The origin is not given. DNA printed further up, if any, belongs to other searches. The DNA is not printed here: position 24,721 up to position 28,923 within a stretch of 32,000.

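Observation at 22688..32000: BREX-like operon with non-canonical composition: Zn-ribbon DPPY methylase, brxA-like, brxB-like, brxC, pglZ; no PglX, BrxL or helicase in view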

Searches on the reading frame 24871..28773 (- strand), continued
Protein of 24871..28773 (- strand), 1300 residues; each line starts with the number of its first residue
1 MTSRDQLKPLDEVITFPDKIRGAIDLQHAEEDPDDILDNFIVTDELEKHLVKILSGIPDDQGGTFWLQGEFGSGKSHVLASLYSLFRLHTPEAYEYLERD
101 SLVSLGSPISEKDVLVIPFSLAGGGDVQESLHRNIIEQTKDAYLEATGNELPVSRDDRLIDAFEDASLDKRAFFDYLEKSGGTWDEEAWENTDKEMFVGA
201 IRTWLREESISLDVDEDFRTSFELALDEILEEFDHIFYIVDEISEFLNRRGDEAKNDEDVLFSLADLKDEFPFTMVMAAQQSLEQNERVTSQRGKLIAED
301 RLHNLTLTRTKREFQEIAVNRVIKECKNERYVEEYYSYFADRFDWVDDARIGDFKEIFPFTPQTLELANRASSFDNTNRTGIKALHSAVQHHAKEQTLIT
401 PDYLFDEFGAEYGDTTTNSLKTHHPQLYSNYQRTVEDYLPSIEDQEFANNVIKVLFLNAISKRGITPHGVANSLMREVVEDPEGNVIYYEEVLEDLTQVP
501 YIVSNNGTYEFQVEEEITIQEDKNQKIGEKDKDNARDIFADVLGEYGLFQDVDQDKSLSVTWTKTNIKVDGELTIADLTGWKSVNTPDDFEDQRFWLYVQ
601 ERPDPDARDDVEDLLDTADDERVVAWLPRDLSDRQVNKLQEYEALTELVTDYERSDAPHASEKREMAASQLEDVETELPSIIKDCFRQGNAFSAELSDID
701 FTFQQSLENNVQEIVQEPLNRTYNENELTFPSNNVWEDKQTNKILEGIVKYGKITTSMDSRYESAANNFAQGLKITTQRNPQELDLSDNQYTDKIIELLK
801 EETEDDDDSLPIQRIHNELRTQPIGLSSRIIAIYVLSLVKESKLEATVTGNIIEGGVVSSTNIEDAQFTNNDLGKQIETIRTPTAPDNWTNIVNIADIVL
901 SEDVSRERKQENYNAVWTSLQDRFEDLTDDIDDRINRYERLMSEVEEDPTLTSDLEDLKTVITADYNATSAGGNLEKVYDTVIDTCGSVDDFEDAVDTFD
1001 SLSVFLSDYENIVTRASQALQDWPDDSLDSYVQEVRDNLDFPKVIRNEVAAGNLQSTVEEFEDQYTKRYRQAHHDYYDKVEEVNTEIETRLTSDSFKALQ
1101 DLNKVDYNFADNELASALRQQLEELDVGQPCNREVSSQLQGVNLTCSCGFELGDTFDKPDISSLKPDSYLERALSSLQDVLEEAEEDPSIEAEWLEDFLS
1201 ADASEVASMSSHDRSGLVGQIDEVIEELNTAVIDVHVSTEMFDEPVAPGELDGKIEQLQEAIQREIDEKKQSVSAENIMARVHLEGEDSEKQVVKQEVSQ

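Call 84: get_annotated_region(hit=H11, flank=12000)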
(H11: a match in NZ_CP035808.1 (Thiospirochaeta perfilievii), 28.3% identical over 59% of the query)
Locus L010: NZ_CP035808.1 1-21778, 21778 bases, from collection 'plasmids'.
description: Thiospirochaeta perfilievii strain P plasmid pSpe, complete sequence
organism: Thiospirochaeta perfilievii (NCBI taxid 252967)
taxonomy: Bacteria; Spirochaetota; Spirochaetia; Spirochaetales; Spirochaetaceae; Thiospirochaeta; Thiospirochaeta perfilievii
host: -; source: cell culture,Thiodendron" bacterial sulfur mat from mineral sulfide spring; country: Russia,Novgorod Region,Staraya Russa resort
typing (MOB-suite, as given by PLSDB): non-mobilizable
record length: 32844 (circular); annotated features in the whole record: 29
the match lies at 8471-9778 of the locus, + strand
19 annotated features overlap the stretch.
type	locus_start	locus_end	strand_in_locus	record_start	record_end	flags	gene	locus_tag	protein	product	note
CDS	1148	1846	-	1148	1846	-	-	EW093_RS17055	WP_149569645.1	hypothetical protein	-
CDS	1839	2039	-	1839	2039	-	-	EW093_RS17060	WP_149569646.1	hypothetical protein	-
CDS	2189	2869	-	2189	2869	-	-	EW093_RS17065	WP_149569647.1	hypothetical protein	-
CDS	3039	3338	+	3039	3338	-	-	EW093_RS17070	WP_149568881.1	transposase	GO:0006313 - DNA transposition [Evidence IEA]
CDS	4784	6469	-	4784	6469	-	-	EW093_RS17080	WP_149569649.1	DUF2357 domain-containing protein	-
CDS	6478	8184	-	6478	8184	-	-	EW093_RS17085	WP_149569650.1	hypothetical protein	-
CDS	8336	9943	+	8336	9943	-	-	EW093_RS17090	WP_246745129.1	DNA methyltransferase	GO:0006306 - DNA methylation [Evidence IEA]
CDS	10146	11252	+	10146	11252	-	-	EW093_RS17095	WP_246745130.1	DNA cytosine methyltransferase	GO:0006304 - DNA modification [Evidence IEA]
CDS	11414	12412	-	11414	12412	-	-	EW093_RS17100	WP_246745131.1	PDDEXK nuclease domain-containing protein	-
CDS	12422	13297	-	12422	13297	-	-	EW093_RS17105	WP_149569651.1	hypothetical protein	-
CDS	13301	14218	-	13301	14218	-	-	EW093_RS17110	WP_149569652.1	AAA family ATPase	-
CDS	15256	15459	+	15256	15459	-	-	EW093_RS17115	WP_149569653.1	helix-turn-helix transcriptional regulator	-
CDS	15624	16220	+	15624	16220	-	-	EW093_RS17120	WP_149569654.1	recombinase family protein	GO:0006310 - DNA recombination [Evidence IEA]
CDS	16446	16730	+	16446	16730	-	-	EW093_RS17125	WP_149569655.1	hypothetical protein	-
CDS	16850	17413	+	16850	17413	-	-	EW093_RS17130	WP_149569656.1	hypothetical protein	-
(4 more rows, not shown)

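Call 86: find_encoding_contigs(protein=window:24871-28773:-, flank=10000, max_places=3)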
Protein window:24871-28773:- (1300 aa): no gene with exactly this product is on record in the collection.
